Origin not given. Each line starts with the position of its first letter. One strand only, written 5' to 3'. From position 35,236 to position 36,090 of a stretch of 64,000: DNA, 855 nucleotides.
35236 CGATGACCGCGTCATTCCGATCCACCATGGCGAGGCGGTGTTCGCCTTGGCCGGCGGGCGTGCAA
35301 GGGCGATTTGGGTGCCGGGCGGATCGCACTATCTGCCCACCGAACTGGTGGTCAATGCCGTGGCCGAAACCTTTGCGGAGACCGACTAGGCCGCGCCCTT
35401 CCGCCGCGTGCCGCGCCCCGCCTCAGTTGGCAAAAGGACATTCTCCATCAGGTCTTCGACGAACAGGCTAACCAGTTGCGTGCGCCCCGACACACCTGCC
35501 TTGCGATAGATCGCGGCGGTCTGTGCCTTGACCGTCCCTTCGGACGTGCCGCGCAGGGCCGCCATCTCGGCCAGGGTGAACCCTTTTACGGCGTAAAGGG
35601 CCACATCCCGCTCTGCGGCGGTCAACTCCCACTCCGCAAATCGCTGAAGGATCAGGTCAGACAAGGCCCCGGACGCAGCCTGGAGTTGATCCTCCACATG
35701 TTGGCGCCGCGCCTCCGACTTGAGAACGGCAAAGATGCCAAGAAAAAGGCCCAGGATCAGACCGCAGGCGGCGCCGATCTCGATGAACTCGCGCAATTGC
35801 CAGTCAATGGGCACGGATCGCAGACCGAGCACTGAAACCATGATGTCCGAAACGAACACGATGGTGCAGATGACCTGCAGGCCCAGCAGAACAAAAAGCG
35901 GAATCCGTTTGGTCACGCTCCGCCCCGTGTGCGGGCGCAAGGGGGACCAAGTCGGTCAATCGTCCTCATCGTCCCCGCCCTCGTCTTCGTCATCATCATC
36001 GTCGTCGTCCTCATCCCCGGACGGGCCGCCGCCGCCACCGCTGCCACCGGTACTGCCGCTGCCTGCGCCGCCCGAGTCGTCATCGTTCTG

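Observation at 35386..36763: Operon of two secreted poly-Asp/Glu-tailed proteins (one PepSY-like) with a membrane-anchored LuxR-type regulator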

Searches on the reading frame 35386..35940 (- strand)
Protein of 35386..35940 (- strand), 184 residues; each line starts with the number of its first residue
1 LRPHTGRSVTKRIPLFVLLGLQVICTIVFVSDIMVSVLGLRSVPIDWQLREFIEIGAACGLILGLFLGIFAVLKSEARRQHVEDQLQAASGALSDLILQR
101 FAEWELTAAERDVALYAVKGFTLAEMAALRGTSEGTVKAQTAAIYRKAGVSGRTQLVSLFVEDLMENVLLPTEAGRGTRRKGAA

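Call 4: search_protein_families(library=pfam, proteins=[window:35386-35940:-], max_evalue=1)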
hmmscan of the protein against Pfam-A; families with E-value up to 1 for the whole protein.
window:35386-35940:- (184 aa): 6 families
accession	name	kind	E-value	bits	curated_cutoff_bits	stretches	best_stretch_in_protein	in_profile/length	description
PF00196.25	GerE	-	3.5e-06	27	23.5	1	106-159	3-56/57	Bacterial regulatory proteins, luxR family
PF08281.18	Sigma70_r4_2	-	0.0028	17.7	25.7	1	114-140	20-46/54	Sigma-70, region 4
PF07638.17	Sigma70_ECF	-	0.021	15.2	21.1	1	98-144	130-175/185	ECF sigma factor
PF10247.14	Romo1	-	0.026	15.4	27.6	1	55-83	12-40/66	Reactive mitochondrial oxygen species modulator 1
PF04306.18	DUF456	-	0.039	14.7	29.4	1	13-99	27-120/139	Protein of unknown function (DUF456)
PF14898.11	DUF4491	-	0.053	14.3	27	1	10-54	31-76/92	Domain of unknown function (DUF4491)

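Call 5: search_protein_families(library=ncbifam, proteins=[window:35386-35940:-], max_evalue=1)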
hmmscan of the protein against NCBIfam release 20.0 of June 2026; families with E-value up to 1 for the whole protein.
window:35386-35940:- (184 aa): 11 families
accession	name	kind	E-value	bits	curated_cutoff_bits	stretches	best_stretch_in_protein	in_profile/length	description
NF047608.1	LIC13292_fam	subfamily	3.5e-15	56.5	200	1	97-165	94-162/166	LIC13292 family transcriptional regulator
NF041830.1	RR_TF_ErdR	exception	0.00024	20.9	390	1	81-159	136-204/213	response regulator transcription factor ErdR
TIGR02937.1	sigma70-ECF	superfamily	0.0033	17.1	42.9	1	96-147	109-160/165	sigma-70 family RNA polymerase sigma factor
NF052445.1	RespRegMctR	equivalog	0.0045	16.4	300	1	91-162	127-201/205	two-component system response regulator MctR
NF007505.1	PRK10100.1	equivalog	0.0057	16.4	250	1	103-159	142-198/204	biofilm master transcriptional regulator CsgD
NF041232.1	BagY_FevT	exception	0.0064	15.4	700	1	95-163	289-354/367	LuxR family transcriptional regulator BagY/FevT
NF047785.1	respo_reg_MadR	equivalog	0.013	14.8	300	1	87-157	130-200/209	MadR family response regulator transcription factor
NF007685.0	PRK10360.1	equivalog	0.017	15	258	1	105-157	137-189/196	response regulator transcription factor UhpA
TIGR03020.2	EpsA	equivalog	0.017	14.7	170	1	103-159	188-244/247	XrtB/PEP-CTERM-associated transcriptional regulator EpsA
NF040749.1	tetrathio_RR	equivalog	0.034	13.8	290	1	92-159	122-187/191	tetrathionate respiration response regulator TtrR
NF011748.0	PRK15201.1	equivalog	0.13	11.9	219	1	107-158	135-186/198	fimbria biosynthesis transcriptional regulator FimW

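Call 6: find_homologous_proteins(query=window:35386-35940:-)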
Query window:35386-35940:- (184 aa): 3912 proteins with E <= 0.001 among 4510 candidates; the best 120 are listed.
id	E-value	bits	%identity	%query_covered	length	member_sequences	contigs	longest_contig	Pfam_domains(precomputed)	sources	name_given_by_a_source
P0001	5.0e-104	363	99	96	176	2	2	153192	PF00196.26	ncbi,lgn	ncbi:MAG: helix-turn-helix transcriptional regulator [Pseudomonadota bacterium]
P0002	5.0e-70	253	73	88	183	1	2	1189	PF00196.26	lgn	-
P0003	3.5e-67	243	73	87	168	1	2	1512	PF00196.26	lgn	-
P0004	2.9e-65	237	70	86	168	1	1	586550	PF00196.26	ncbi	-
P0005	9.2e-63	229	68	91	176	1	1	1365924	-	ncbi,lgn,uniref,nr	ncbi:helix-turn-helix transcriptional regulator [Jannaschia pohangensis]|uniref:HTH luxR-type domain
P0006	8.5e-62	226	67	90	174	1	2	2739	-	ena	-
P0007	1.1e-61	225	66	85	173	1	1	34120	PF00196.26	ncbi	ncbi:MAG: LuxR C-terminal-related transcriptional regulator [Pseudomonadota bacterium]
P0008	2.6e-59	218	62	88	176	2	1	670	PF00196.26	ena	-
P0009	2.7e-59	218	63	90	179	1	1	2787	PF00196.26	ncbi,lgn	-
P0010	4.8e-59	217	64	88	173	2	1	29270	PF00196.26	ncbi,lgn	ncbi:MAG: LuxR C-terminal-related transcriptional regulator [Pseudomonadota bacterium]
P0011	1.2e-58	216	64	89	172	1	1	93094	-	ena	-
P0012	6.6e-58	213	64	84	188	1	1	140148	PF00196.26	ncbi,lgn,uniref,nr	ncbi:helix-turn-helix transcriptional regulator [Jannaschia seohaensis]|uniref:Regulatory LuxR famil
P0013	2.1e-57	212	64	84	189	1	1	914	PF00196.26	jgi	jgi:DNA-binding CsgD family transcriptional regulator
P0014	2.2e-57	212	63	86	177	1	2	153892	-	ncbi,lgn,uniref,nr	ncbi:helix-turn-helix transcriptional regulator [Jannaschia aquimarina]|uniref:Bacterial regulatory 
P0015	2.2e-56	208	60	90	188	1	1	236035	PF00196.26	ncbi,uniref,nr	ncbi:helix-turn-helix transcriptional regulator [Jannaschia formosa]|uniref:helix-turn-helix transcr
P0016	2.3e-56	208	61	84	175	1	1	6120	PF00196.26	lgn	-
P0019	3.1e-55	205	63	89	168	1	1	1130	PF00196.26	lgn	-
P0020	3.8e-55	204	60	91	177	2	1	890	PF00196.26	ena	-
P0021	4.0e-55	204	62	88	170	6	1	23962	PF00196.26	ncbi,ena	-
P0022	4.2e-55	204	63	86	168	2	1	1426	PF00196.26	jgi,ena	-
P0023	4.8e-55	204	62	88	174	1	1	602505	PF00196.26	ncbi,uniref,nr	ncbi:helix-turn-helix transcriptional regulator [Actibacterium sp. 188UL27-1]|uniref:helix-turn-heli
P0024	1.6e-54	202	63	84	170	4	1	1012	PF00196.26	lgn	-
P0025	1.7e-54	202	63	83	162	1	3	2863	PF00196.26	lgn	-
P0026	2.1e-54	202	59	90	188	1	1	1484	PF00196.26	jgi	jgi:DNA-binding CsgD family transcriptional regulator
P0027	2.1e-54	202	62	85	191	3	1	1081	PF00196.26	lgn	-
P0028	2.9e-54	201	63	83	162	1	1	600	PF00196.26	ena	-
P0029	3.1e-54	201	60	88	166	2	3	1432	PF00196.26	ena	-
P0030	3.1e-54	201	64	83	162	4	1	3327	PF00196.26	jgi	jgi:DNA-binding CsgD family transcriptional regulator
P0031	3.2e-54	201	62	83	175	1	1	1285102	PF00196.26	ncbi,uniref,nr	ncbi:helix-turn-helix transcriptional regulator [Marimonas arenosa]|uniref:Helix-turn-helix transcri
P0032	3.7e-54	201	61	86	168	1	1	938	PF00196.26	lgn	-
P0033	3.8e-54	201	59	88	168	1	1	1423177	PF00196.26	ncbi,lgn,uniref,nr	ncbi:helix-turn-helix transcriptional regulator [Litoreibacter roseus]|uniref:LuxR family transcript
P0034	5.1e-54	201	58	95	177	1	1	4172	PF00196.26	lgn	-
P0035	5.6e-54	200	60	86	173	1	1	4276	PF00196.26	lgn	-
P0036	6.7e-54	200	60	90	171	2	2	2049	PF00196.26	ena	-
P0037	7.8e-54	200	58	94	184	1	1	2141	PF00196.26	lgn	-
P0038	8.0e-54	200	62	86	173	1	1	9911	PF00196.26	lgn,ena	-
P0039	8.3e-54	200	56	93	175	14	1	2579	PF00196.26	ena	-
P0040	8.4e-54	200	59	85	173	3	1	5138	PF00196.26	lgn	-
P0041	8.5e-54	200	60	89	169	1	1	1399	PF00196.26,PF08281.19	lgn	-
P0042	9.1e-54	200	60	88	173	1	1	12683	PF00196.26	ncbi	-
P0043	9.8e-54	200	61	86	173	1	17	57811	PF00196.26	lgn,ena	-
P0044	1.0e-53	200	60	89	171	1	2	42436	PF00196.26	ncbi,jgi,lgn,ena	-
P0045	1.2e-53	199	56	92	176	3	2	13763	PF00196.26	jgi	jgi:DNA-binding CsgD family transcriptional regulator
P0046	1.3e-53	199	62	83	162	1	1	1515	PF00196.26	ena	-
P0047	1.3e-53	199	60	88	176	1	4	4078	PF00196.26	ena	-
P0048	1.3e-53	199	61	88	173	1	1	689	PF00196.26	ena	-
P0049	1.3e-53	199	60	86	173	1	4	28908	PF00196.26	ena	-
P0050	1.5e-53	199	61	86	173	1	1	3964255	PF00196.26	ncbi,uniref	ncbi:helix-turn-helix transcriptional regulator [Thioclava sp. FR2]|uniref:helix-turn-helix transcri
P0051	1.7e-53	199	63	83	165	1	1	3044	PF00196.26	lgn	-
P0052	1.7e-53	199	65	84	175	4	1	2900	PF00196.26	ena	-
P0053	2.1e-53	199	61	88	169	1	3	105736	PF00196.26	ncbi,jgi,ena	-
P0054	2.2e-53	199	60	86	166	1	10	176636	PF00196.26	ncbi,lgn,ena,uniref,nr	ncbi:MAG: LuxR family transcriptional regulator [Confluentimicrobium sp.]|uniref:helix-turn-helix tr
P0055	2.3e-53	198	61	90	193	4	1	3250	PF00196.26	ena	-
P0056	2.4e-53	198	62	85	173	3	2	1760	PF00196.26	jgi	jgi:DNA-binding CsgD family transcriptional regulator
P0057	2.4e-53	198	60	86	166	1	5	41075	PF00196.26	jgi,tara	jgi:DNA-binding CsgD family transcriptional regulator|tara:strand:+ start:7533 stop:8033 length:501 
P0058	2.6e-53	198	59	91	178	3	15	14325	PF00196.26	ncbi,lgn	-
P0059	2.9e-53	198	62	85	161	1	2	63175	PF00196.26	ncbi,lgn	-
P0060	2.9e-53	198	61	82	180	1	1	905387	PF00196.26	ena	-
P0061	3.3e-53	198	60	86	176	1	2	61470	PF00196.26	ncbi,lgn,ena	-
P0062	3.4e-53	198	62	86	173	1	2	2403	PF00196.26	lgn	-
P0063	3.5e-53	198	60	86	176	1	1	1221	PF00196.26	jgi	-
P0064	3.5e-53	198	57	92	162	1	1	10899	PF00196.26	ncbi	-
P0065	3.5e-53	198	60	92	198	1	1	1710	PF00196.26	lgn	-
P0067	3.9e-53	198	60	89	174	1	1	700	PF00196.26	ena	-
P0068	4.0e-53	198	60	89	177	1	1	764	PF00196.26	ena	-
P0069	4.0e-53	198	54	95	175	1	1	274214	PF00196.26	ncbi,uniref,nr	ncbi:helix-turn-helix transcriptional regulator [Actibacterium sp. XHP0104]|uniref:helix-turn-helix 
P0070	5.0e-53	197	59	86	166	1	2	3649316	PF00196.26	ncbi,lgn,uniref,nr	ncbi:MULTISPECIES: helix-turn-helix transcriptional regulator [Actibacterium]|uniref:DNA-binding Csg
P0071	5.0e-53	197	63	82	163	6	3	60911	PF00196.26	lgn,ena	-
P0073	5.7e-53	197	61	86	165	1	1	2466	PF00196.26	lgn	-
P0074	6.1e-53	197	61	83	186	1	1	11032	PF00196.26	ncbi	ncbi:MAG: helix-turn-helix transcriptional regulator [Pseudomonadota bacterium]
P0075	6.6e-53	197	59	88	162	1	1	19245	PF00196.26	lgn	-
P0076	7.0e-53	197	58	89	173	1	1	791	PF00196.26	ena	-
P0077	7.1e-53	197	64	84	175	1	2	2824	PF00196.26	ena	-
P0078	7.2e-53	197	58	89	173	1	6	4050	PF00196.26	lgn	-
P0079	7.3e-53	197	62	82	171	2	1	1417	PF00196.26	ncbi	-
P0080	7.4e-53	197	57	90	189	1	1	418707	PF00196.26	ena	-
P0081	7.9e-53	197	62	86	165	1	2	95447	PF00196.26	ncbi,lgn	ncbi:MAG: helix-turn-helix transcriptional regulator [Pseudomonadota bacterium]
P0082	8.1e-53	197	64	83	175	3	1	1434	PF00196.26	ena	-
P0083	8.2e-53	197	61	86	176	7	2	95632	PF00196.26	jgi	jgi:DNA-binding CsgD family transcriptional regulator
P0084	8.2e-53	197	60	87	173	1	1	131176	PF00196.26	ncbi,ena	-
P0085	8.3e-53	197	59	86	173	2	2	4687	PF00196.26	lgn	-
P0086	8.4e-53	197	58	86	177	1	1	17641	PF00196.26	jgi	jgi:DNA-binding CsgD family transcriptional regulator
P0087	8.5e-53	197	62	84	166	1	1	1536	PF00196.26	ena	-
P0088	9.7e-53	196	58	93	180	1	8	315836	PF00196.26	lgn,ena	-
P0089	9.8e-53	196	60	86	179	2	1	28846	PF00196.26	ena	-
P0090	1.0e-52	196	61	89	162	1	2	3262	PF00196.26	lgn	-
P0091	1.1e-52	196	62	85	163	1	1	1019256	PF00196.26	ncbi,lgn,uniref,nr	ncbi:regulatory LuxR family protein [Litoreibacter ponti]|uniref:Regulatory LuxR family protein n=1 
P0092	1.1e-52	196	58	90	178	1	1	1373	PF00196.26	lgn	-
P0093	1.1e-52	196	60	92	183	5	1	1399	PF00196.26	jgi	-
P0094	1.1e-52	196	55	91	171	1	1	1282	PF00196.26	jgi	jgi:DNA-binding CsgD family transcriptional regulator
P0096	1.2e-52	196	59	87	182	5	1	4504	PF00196.26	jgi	jgi:DNA-binding CsgD family transcriptional regulator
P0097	1.2e-52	196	59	80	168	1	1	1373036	PF00196.26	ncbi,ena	-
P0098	1.2e-52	196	61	83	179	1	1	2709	PF00196.26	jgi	jgi:DNA-binding CsgD family transcriptional regulator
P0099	1.3e-52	196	63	80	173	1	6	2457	PF00196.26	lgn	-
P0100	1.6e-52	196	57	90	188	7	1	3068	PF00196.26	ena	-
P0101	1.8e-52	196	60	88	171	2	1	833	PF00196.26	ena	-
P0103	1.9e-52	195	65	81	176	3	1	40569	PF00196.26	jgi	jgi:DNA-binding CsgD family transcriptional regulator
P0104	2.1e-52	195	57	92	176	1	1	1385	PF00196.26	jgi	jgi:DNA-binding CsgD family transcriptional regulator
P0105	2.3e-52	195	61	84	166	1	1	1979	PF00196.26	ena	-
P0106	2.4e-52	195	58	86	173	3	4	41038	PF00196.26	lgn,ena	-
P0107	2.4e-52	195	58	85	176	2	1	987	PF00196.26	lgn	-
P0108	2.6e-52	195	59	86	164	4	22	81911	PF00196.26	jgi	jgi:DNA-binding CsgD family transcriptional regulator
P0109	2.6e-52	195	60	88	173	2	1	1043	PF00196.26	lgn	-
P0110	2.6e-52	195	61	88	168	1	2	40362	PF00196.26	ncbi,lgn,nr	ncbi:MAG: LuxR C-terminal-related transcriptional regulator [Dinoroseobacter sp.]|nr:LuxR C-terminal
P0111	2.7e-52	195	60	85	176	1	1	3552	PF00196.26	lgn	-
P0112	3.0e-52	195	55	89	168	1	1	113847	PF00196.26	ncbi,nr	ncbi:MAG: helix-turn-helix transcriptional regulator [Rhodobacteraceae bacterium]|nr:helix-turn-heli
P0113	3.1e-52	195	58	89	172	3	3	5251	PF00196.26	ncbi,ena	-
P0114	3.3e-52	195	57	93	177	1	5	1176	PF00196.26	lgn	-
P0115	3.3e-52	195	61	82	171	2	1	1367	PF00196.26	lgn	-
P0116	3.6e-52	195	61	86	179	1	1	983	PF00196.26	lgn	-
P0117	4.0e-52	194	57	93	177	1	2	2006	PF00196.26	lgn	-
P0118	4.1e-52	194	60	82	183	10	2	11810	PF00196.26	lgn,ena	-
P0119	4.2e-52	194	63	82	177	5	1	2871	PF00196.26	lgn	-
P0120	4.3e-52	194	59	89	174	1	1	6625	PF00196.26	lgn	-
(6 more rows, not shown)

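Call 9: find_related_loci(query=A1, collection=genome_contigs, flank=6000)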
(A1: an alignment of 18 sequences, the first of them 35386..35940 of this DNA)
Query A1 (184 aa) in genome_contigs; peptide patterns used: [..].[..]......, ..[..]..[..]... (x = any residue, [..] = any of these).
600 stretches matched a pattern (row limit reached: there are more); 537 encode a relative of the query (tblastn E <= 1e-3); the best 80 are kept; 80 distinct loci.
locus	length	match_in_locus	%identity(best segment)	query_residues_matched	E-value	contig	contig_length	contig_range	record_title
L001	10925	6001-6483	64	15-175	5e-61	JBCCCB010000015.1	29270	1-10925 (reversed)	MAG: Pseudomonadota bacterium isolate P01_A01_bin.49 k141_717077_length_29270_cov_23.2138, whole genome shotgun sequence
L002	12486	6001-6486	62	15-176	4e-60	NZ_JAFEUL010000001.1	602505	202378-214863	Actibacterium sp. 188UL27-1 contig1, whole genome shotgun sequence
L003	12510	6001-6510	59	1-170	6e-60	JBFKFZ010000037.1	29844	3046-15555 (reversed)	MAG: Paracoccaceae bacterium isolate Mix_sand20.2022.06.Z.74 k141_1498311_length_29844_cov_21.9660, whole genome shotgun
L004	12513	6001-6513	59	2-171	7e-60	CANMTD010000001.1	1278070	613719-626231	uncultured Rhodobacteraceae bacterium isolate 2B1-5-42-J.fasta genome assembly, contig: NODE_1, whole genome shotgun seq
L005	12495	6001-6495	57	3-167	4e-59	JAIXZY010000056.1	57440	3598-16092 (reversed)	MAG: Rhodobacteraceae bacterium isolate D8_MAG_00066 pond_D8_MAG_00066_000000000063, whole genome shotgun sequence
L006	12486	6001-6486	55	8-169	4e-58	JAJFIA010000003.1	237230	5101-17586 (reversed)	MAG: Roseovarius sp. isolate OFTM168 OFTM168_2, whole genome shotgun sequence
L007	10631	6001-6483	61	10-170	2e-57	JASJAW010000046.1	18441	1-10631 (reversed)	MAG: Dinoroseobacter sp. isolate MO_035.B25 MO_035.c_987, whole genome shotgun sequence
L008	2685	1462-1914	62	15-165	2e-57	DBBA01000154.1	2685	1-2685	MAG TPA_asm: Rhodobacteraceae bacterium UBA996 UBA996_contig_1291, whole genome shotgun sequence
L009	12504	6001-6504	56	9-176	1e-56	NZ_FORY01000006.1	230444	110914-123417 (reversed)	Celeribacter halophilus strain CGMCC 1.8891, whole genome shotgun sequence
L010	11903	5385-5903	54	8-174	7e-57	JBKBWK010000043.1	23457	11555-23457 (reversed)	MAG: Paracoccaceae bacterium isolate 21H_023.bin.59 NODE_44_length_23457_cov_20.089991, whole genome shotgun sequence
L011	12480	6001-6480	58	6-165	7e-57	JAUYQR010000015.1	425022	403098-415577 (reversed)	MAG: Paracoccaceae bacterium isolate C5_concoct.bin.147 C5_k141_380126, whole genome shotgun sequence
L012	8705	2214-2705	57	3-165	2e-56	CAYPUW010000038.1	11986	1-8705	MAG TPA_asm: uncultured Rhodobacter sp. isolate SRP216583_co2_113 genome assembly, contig: NODE_4391_length_11986_cov_8.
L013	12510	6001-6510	55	8-176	4e-56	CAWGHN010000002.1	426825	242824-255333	MAG: uncultured Alphaproteobacteria bacterium isolate MFD02832.bin.1.27 genome assembly, contig: contig_16105, whole gen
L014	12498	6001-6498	54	2-167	7e-56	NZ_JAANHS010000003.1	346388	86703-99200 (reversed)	Rhodobacter calidifons strain M37P NODE_3_length_346388_cov_88.9528, whole genome shotgun sequence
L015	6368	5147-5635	56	7-169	1e-55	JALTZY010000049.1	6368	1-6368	MAG: Rhodobacteraceae bacterium isolate S141_metabat2_scaf2bin.180 S141_NODE_13744_length_6368_cov_2.586765, whole genom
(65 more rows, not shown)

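Call 27: predict_structure(alignment_id=A3)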
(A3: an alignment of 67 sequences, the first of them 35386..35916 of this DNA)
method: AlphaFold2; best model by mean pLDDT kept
length: 176 residues; sequences in the alignment: 67
mean_pLDDT: 85.4   pTM: 0.63
mean pLDDT of the five models: 85.4, 85.2, 83.8, 82.8, 80.5
residues with pLDDT >= 90: 82; 70-90: 75; 50-70: 10; < 50: 9
segments of 3 or more residues with pLDDT < 50: 167-171, 173-176
pLDDT, mean of each block of 10 residues (from residue 1): 79 83 77 75 82 86 91 89 91 97 96 97 97 98 96 87 53 48
secondary structure, 60 per line:
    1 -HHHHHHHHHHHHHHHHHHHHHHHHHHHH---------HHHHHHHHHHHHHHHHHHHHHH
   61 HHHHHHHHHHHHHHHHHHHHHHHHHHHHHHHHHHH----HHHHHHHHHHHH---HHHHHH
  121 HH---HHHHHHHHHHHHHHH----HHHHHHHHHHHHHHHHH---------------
elements in order: H2-29 H39-95 H100-111 H115-122 H126-140 H145-161

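Call 34: find_encoding_contigs(protein=P0005, flank=4000, max_places=2)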
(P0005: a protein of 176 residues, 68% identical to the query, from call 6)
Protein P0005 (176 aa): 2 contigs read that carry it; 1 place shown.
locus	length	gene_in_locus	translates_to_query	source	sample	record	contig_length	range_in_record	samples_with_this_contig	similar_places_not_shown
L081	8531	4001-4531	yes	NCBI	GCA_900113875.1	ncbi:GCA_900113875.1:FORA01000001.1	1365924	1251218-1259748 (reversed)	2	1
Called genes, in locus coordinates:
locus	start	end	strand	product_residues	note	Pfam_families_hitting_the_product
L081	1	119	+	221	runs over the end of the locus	PF00697:PRAI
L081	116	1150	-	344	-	PF03372:Exo_endo_phos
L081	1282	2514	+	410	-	PF00291:PALP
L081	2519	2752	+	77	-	-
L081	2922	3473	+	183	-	PF13670:PepSY_2 (faint)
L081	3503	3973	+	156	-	-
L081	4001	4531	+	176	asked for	-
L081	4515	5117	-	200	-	PF00583:Acetyltransf_1, PF13673:Acetyltransf_10, PF13508:Acetyltransf_7 (weak)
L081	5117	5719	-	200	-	PF16233:DUF4893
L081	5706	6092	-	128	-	PF09996:DUF2237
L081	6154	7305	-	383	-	PF00144:Beta-lactamase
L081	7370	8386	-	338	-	PF10094:DUF2332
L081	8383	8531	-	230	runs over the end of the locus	PF01195:Pept_tRNA_hydro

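Call 63: find_encoding_contigs(protein=P0004, flank=3000, max_places=1)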
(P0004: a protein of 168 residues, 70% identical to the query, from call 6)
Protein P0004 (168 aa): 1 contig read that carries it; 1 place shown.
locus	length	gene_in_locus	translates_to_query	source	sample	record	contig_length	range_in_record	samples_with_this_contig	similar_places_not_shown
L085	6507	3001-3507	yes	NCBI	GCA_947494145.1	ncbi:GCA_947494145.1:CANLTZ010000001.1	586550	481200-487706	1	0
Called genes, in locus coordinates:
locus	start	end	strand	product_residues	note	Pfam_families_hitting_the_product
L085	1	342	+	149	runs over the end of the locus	PF00583:Acetyltransf_1, PF13673:Acetyltransf_10, PF13508:Acetyltransf_7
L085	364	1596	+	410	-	PF00291:PALP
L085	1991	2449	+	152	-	-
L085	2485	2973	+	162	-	-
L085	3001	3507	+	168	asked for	PF00196:GerE (weak)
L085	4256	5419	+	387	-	PF01145:Band_7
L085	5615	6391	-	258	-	PF13469:Sulfotransfer_3 (faint)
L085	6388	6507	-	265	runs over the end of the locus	PF00561:Abhydrolase_1 (weak), PF12146:Hydrolase_4 (weak), PF12697:Abhydrolase_6 (weak), PF20434:BD-FAE (faint)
